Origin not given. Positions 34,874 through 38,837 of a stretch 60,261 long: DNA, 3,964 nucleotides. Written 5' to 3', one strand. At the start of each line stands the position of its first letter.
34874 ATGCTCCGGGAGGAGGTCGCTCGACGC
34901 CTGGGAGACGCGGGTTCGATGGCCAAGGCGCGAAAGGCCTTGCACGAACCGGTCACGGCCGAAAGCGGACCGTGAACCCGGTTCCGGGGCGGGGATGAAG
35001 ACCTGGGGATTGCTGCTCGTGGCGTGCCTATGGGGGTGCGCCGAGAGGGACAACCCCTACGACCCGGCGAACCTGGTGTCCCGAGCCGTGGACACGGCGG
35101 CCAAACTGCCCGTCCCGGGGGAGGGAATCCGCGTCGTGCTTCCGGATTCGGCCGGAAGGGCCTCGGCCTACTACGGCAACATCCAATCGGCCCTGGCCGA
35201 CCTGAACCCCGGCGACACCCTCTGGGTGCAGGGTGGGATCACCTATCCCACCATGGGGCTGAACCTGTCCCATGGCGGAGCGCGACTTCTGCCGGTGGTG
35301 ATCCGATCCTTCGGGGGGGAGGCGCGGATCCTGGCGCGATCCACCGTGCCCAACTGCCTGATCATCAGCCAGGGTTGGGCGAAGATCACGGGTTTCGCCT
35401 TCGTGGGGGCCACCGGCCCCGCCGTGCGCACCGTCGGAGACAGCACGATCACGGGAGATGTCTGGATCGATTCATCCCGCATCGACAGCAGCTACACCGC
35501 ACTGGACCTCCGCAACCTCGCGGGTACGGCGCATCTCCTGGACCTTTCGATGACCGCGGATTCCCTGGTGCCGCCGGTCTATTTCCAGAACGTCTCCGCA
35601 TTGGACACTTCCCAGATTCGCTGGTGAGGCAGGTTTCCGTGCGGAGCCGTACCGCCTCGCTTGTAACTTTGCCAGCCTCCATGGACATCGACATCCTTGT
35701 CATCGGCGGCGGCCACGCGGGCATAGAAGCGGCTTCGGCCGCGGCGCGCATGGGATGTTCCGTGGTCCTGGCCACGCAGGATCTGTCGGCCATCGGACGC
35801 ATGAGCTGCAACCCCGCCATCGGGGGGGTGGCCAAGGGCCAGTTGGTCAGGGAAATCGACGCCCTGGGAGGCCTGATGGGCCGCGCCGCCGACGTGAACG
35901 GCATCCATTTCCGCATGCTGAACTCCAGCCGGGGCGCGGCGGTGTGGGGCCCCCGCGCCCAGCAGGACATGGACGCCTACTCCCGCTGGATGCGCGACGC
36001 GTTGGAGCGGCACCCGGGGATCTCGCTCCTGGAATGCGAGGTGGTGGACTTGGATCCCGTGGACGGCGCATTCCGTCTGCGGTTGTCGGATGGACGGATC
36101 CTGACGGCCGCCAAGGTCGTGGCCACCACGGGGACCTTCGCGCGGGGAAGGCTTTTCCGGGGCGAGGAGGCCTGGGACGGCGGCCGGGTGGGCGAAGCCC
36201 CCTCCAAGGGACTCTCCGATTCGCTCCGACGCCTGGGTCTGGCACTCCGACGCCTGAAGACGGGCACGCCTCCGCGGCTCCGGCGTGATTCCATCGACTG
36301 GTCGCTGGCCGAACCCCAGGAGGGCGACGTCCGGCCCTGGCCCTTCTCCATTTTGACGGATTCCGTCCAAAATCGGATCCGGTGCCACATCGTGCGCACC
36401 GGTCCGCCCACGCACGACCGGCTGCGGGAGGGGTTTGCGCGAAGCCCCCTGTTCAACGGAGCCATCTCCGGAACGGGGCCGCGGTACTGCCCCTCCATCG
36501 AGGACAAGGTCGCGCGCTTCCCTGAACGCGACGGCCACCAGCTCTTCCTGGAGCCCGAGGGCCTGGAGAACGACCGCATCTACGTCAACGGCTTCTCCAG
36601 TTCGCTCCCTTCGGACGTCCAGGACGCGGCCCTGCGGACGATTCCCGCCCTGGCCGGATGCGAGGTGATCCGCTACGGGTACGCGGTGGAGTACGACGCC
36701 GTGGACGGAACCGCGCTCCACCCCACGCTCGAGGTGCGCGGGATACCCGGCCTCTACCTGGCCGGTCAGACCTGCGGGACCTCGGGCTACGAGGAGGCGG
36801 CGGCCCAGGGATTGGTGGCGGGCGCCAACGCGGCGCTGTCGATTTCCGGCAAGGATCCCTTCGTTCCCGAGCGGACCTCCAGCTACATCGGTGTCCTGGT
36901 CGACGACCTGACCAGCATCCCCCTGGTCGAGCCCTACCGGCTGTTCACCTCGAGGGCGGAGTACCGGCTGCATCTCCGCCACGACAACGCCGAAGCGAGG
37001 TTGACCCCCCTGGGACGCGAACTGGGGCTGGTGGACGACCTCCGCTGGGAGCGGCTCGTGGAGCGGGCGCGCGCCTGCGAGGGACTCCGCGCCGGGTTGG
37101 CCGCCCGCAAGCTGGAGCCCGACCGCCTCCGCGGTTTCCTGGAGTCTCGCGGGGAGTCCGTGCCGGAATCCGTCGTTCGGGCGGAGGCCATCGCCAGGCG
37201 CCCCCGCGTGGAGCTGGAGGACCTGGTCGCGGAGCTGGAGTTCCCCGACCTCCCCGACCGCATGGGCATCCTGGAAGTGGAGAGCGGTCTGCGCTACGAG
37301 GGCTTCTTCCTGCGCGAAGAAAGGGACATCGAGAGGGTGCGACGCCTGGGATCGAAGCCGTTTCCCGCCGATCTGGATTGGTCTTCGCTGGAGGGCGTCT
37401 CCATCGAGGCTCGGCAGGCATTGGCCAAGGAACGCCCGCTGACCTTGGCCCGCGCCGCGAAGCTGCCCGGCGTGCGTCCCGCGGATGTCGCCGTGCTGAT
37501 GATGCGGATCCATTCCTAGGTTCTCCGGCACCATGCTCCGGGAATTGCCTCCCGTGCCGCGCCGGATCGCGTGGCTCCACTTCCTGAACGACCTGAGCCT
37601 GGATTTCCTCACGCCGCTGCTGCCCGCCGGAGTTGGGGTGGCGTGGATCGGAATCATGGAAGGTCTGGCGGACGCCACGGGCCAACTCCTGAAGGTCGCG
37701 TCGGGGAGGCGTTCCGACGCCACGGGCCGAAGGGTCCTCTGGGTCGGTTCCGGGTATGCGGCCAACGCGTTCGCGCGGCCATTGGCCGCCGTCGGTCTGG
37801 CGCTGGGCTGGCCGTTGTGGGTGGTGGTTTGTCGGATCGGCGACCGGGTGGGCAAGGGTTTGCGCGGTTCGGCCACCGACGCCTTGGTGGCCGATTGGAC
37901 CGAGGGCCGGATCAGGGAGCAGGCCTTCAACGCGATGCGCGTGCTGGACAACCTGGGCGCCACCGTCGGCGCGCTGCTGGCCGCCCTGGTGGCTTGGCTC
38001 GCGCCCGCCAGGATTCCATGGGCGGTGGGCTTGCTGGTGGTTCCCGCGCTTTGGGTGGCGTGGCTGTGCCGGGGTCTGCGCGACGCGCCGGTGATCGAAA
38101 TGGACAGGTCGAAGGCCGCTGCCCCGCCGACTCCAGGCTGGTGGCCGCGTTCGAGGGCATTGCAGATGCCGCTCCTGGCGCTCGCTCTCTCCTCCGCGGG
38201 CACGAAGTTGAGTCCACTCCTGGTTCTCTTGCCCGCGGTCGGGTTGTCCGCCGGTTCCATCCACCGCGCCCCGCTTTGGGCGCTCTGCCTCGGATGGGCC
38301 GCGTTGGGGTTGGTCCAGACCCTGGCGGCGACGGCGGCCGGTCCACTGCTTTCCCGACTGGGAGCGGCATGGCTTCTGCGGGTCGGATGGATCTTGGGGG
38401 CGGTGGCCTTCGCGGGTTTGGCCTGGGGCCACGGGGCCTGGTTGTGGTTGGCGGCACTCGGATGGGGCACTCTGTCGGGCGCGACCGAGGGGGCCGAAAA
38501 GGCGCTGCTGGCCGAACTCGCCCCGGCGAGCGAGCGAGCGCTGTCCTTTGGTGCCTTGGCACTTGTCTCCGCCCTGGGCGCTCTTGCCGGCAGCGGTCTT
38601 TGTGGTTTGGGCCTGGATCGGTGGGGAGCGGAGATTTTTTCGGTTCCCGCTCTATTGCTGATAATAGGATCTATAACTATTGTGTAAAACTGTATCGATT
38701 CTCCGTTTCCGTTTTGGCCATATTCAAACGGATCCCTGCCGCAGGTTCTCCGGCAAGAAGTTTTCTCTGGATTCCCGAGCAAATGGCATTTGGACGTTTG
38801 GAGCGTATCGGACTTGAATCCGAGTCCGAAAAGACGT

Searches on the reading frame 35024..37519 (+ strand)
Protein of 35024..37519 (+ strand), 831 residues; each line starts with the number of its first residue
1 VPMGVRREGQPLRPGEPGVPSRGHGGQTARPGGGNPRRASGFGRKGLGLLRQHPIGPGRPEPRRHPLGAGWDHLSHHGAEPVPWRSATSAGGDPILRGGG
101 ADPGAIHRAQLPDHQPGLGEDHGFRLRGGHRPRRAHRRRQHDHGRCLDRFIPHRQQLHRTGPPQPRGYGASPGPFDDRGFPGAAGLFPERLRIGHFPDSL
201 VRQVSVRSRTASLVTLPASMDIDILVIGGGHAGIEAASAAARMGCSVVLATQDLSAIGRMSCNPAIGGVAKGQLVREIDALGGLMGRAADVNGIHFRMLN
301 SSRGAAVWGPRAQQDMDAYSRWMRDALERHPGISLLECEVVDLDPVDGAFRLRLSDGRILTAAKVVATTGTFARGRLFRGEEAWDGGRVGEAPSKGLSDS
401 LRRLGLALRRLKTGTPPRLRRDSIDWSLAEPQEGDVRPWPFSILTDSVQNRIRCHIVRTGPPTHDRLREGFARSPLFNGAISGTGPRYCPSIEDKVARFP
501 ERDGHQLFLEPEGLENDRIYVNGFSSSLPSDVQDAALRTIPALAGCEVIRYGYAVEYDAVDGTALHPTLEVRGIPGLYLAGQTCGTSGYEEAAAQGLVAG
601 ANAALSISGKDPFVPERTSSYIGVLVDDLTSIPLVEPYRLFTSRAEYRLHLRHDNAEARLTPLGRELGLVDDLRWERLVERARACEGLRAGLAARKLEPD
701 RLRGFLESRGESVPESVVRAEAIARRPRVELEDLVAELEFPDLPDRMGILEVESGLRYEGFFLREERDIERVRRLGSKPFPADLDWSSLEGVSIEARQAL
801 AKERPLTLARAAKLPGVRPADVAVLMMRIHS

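Call 11: search_protein_families(library=pfam, proteins=[window:35024-37519:+], max_evalue=0.001)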
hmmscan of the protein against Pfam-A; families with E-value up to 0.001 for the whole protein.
window:35024-37519:+ (831 aa): 6 families
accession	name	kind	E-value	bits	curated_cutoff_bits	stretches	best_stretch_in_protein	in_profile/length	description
PF01134.28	GIDA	-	2.9e-144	481.4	22.1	1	223-610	1-390/391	Glucose inhibited division protein A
PF13932.14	SAM_GIDA_C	-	8.7e-15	54.7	27.1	1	770-826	1-57/57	tRNA modifying enzyme MnmG/GidA C-terminal helical bundle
PF12831.13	FAD_oxidored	-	1.4e-06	28.3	27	1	223-252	1-30/416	FAD dependent oxidoreductase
PF21680.2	GIDA_C_1st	-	2e-06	28.9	24.7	1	673-765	2-95/96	tRNA modifying enzyme MnmG/GidA C-terminal helical domain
PF07992.20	Pyr_redox_2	-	2.5e-06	27.6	26.1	0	318-377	184-243/291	Pyridine nucleotide-disulphide oxidoreductase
PF01262.27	AlaDh_PNT_C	-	0.0002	21.3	23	0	219-250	26-57/214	Alanine dehydrogenase/PNT, C-terminal domain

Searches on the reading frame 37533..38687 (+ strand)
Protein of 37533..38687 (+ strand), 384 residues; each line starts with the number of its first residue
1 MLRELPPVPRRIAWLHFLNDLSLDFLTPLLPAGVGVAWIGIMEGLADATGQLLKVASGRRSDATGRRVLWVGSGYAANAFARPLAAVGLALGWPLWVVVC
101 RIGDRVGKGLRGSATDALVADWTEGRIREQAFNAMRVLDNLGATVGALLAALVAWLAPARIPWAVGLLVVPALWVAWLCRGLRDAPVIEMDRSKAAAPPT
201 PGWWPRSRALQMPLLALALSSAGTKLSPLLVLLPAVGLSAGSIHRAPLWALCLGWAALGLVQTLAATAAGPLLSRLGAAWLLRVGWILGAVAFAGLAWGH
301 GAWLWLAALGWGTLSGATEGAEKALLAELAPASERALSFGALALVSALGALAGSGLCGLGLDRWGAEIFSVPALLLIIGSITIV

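Call 11: search_protein_families(library=pfam, proteins=[window:37533-38687:+], max_evalue=0.001)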
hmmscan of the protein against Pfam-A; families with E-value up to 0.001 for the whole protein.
window:37533-38687:+ (384 aa): 1 family
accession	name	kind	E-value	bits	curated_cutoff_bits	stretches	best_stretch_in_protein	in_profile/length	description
PF07690.21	MFS_1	-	2.2e-15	56.9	33.4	1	15-353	4-346/347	Major Facilitator Superfamily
